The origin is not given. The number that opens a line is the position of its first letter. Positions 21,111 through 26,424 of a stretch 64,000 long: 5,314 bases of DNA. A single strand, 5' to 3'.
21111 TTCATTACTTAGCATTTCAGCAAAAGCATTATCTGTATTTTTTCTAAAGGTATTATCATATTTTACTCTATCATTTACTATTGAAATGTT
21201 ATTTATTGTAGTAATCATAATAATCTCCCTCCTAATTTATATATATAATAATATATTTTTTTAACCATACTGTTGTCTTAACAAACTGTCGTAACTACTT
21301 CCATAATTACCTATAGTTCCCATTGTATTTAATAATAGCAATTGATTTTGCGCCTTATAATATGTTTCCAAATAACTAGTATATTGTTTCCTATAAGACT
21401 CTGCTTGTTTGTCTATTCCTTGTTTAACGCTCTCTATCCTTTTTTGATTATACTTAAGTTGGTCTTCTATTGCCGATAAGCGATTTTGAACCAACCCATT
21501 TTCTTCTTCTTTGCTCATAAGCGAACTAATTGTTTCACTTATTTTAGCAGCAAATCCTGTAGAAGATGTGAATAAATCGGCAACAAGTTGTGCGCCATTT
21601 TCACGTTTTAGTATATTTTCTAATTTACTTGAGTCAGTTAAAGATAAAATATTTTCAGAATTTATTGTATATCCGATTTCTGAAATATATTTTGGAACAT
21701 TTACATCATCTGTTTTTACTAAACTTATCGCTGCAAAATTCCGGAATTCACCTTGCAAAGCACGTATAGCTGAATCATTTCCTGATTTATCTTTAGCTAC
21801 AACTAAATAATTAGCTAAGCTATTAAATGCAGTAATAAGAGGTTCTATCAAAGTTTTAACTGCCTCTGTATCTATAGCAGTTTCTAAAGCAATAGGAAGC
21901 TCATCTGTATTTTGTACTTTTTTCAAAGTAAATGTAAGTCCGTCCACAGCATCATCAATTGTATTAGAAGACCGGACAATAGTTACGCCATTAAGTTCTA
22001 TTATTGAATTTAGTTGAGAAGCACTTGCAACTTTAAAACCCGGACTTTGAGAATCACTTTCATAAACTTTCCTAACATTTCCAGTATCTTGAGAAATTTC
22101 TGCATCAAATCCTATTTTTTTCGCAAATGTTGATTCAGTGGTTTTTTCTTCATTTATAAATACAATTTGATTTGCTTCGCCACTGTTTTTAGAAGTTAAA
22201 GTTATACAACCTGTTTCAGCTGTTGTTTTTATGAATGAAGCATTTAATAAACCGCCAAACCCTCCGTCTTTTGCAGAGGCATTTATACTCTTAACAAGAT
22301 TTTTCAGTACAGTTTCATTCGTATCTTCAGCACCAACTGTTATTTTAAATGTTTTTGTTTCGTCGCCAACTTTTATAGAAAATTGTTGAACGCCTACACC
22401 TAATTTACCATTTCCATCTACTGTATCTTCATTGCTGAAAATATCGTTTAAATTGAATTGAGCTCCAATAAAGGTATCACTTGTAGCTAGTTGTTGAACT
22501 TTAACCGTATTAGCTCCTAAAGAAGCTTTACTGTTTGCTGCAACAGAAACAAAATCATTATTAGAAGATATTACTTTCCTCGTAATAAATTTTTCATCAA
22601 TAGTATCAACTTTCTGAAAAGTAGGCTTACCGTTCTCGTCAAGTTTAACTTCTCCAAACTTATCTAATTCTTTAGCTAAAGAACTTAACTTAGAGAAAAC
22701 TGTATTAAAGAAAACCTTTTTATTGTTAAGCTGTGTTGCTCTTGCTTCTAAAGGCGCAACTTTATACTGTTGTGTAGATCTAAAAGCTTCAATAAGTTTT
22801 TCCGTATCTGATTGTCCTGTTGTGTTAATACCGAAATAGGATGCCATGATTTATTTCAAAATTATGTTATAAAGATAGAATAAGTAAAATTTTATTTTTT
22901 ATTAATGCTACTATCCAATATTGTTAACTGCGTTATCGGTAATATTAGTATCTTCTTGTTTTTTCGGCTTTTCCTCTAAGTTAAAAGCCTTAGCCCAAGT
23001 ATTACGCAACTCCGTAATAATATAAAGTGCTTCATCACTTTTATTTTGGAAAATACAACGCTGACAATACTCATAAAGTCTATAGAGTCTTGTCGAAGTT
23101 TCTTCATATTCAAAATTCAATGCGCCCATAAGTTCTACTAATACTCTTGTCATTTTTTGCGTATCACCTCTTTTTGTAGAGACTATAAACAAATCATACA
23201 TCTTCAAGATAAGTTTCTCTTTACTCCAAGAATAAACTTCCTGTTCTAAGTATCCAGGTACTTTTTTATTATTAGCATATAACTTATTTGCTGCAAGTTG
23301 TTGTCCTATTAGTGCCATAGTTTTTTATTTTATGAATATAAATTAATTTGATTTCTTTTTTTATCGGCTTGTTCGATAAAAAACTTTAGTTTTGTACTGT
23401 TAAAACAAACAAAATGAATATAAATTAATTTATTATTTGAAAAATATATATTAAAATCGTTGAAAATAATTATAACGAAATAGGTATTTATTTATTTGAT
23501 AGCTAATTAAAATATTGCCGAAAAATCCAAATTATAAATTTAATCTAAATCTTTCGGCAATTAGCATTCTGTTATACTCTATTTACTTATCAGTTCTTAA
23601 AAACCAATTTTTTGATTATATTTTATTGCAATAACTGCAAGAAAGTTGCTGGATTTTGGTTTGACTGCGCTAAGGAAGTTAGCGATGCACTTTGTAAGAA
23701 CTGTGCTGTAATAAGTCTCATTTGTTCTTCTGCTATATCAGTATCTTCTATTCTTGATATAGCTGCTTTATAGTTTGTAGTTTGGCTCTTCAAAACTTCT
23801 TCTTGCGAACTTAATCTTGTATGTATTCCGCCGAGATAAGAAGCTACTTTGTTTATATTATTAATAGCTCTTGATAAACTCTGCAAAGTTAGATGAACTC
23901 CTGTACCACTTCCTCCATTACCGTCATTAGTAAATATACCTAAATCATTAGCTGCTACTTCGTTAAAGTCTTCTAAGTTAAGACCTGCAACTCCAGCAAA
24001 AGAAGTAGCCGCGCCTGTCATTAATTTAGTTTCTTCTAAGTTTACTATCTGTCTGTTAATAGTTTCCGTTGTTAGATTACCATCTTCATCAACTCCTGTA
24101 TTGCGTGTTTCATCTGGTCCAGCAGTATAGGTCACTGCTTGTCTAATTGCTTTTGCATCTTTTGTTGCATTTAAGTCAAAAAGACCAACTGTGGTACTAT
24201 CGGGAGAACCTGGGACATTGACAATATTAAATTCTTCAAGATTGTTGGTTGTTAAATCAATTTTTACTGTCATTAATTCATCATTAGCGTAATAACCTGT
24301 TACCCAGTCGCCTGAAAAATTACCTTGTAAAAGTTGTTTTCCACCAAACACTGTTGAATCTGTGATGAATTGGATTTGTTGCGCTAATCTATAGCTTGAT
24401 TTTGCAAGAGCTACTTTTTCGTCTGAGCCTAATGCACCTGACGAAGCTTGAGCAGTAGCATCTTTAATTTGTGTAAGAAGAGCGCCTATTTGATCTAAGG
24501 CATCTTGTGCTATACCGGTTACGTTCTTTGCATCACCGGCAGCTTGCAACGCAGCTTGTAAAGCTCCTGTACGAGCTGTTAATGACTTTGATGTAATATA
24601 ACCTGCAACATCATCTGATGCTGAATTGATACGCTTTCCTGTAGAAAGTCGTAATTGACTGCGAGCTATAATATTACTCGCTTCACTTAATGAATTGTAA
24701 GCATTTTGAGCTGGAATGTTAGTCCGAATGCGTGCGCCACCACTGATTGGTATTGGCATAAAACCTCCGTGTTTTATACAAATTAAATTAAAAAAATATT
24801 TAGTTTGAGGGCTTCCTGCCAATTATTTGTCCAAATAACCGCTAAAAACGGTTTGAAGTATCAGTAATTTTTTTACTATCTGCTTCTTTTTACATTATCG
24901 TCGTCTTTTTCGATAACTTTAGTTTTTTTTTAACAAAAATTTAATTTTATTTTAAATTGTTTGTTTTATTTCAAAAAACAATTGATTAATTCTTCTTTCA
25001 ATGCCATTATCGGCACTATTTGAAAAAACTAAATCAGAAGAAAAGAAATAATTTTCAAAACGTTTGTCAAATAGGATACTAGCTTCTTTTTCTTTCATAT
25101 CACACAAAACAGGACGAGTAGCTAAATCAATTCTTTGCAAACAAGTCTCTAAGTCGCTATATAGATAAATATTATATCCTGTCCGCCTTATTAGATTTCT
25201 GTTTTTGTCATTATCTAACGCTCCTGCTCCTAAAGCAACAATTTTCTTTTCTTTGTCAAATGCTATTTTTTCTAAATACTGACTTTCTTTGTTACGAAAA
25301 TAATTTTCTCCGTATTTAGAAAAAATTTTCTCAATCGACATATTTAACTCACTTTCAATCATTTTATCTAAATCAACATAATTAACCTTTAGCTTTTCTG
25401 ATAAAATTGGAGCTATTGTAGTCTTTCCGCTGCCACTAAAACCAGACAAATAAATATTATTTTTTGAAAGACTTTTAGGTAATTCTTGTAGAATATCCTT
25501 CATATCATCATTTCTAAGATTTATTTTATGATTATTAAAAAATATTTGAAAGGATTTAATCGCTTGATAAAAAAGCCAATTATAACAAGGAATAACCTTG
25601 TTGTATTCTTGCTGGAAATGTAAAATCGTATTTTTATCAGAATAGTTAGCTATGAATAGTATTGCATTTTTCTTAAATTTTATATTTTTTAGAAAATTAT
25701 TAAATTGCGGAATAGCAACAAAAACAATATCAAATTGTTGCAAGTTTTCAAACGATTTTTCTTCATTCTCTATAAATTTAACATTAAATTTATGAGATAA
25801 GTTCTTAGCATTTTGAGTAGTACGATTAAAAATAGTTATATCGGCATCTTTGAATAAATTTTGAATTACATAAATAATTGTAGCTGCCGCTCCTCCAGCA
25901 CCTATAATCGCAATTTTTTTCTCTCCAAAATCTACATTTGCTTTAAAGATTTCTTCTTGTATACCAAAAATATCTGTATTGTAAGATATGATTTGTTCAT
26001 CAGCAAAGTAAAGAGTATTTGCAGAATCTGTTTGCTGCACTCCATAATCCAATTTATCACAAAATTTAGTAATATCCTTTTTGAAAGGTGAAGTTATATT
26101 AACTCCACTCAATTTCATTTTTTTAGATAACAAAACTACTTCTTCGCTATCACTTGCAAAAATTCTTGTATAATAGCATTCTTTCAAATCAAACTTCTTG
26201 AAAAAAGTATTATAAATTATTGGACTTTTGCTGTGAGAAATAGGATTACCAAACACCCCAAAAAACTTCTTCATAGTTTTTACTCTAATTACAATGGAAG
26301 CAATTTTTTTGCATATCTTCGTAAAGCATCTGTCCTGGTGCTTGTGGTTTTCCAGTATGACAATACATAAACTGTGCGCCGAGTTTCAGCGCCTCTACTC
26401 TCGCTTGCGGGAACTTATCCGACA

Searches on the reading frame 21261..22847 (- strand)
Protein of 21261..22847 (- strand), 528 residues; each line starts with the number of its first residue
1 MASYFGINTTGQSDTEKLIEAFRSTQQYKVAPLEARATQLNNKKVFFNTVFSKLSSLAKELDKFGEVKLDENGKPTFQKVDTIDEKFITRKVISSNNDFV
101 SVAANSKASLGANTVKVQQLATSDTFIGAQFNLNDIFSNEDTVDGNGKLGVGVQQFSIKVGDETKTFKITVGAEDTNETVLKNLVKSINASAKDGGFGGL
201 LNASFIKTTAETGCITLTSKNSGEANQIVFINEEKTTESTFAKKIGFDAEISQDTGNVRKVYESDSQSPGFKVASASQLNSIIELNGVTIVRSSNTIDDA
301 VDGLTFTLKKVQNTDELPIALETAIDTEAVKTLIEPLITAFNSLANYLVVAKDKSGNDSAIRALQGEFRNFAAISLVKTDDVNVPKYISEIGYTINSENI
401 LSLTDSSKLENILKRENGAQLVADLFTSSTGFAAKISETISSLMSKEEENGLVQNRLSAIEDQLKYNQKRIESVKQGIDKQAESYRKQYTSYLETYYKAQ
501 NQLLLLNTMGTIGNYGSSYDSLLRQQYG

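Call 60: search_protein_families(library=pfam, proteins=[window:21261-22847:-], max_evalue=0.00001)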
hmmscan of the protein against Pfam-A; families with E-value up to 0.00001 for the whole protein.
window:21261-22847:- (528 aa): 2 families
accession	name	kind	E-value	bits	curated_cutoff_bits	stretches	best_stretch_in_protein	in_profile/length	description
PF07195.17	FliD_C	-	1.4e-23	84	25.4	1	280-491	3-226/236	Flagellar hook-associated protein 2 C-terminus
PF02465.23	FliD_N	-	3.8e-11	43.9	24.8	1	14-124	4-97/97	Flagellar hook-associated protein 2 N-terminus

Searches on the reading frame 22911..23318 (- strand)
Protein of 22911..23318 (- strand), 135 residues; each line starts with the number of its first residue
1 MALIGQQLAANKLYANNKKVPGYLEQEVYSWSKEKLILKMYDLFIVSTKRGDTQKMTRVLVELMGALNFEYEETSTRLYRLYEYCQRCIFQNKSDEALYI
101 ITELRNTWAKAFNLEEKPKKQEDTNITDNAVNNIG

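Call 60: search_protein_families(library=pfam, proteins=[window:22911-23318:-], max_evalue=0.00001)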
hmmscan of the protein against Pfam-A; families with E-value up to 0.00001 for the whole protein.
window:22911-23318:- (135 aa): 1 family
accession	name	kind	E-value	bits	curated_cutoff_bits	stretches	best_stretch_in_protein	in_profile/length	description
PF02561.19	FliS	-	1.9e-10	41.4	26.7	1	49-111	44-114/115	Flagellar protein FliS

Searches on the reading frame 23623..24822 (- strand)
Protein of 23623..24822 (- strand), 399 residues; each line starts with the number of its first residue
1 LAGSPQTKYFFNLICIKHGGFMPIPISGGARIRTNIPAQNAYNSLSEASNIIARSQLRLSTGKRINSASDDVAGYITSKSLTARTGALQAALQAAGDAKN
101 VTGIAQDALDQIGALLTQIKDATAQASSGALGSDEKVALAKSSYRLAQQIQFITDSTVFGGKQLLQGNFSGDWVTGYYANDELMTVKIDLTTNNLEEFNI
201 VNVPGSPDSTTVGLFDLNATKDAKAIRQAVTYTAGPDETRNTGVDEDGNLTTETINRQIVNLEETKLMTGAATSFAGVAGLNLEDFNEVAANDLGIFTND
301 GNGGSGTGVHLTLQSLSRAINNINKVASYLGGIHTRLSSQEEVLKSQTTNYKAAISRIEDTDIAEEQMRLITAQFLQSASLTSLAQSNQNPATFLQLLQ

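Call 60: search_protein_families(library=pfam, proteins=[window:23623-24822:-], max_evalue=0.00001)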
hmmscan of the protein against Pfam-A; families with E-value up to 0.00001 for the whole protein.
window:23623-24822:- (399 aa): 2 families
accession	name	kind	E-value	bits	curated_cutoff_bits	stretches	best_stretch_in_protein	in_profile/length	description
PF00669.25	Flagellin_N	-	3.5e-22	79.4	26.6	1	32-168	1-137/139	Bacterial flagellin N-terminal helical region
PF00700.27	Flagellin_C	-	1.5e-16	60.9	23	1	314-398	2-86/86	Bacterial flagellin C-terminal helical region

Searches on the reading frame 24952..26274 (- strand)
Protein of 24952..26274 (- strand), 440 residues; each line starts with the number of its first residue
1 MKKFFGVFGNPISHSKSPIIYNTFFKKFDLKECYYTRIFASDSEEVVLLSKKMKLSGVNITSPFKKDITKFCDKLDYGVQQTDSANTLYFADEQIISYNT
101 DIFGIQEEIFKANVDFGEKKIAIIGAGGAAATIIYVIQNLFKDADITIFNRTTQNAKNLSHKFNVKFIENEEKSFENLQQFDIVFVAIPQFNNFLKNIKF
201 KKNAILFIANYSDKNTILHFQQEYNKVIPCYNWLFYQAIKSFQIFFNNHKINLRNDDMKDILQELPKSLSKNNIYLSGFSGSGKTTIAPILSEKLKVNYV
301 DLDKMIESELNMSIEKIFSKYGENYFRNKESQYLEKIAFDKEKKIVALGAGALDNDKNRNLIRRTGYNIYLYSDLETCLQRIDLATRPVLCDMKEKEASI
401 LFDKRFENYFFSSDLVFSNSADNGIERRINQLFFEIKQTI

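Call 60: search_protein_families(library=pfam, proteins=[window:24952-26274:-], max_evalue=0.00001)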
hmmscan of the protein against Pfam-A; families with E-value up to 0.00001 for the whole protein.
window:24952-26274:- (440 aa): 5 families
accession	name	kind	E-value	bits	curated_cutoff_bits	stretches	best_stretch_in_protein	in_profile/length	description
PF01202.28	SKI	-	3.5e-34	118.7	22.1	1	281-423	2-146/159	Shikimate kinase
PF08501.16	Shikimate_dh_N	-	3.7e-17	62.8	27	1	7-88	1-83/83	Shikimate dehydrogenase substrate binding domain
PF01488.26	Shikimate_DH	-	5.5e-10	39.9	24.3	1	115-200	9-95/138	Shikimate / quinate 5-dehydrogenase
PF13189.12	Cytidylate_kin2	-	2.5e-06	28.2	28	0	274-341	2-67/176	Cytidylate kinase-like family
PF01408.29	GFO_IDH_MocA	-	7e-06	27.2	24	0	120-194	2-76/120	Oxidoreductase family, NAD-binding Rossmann fold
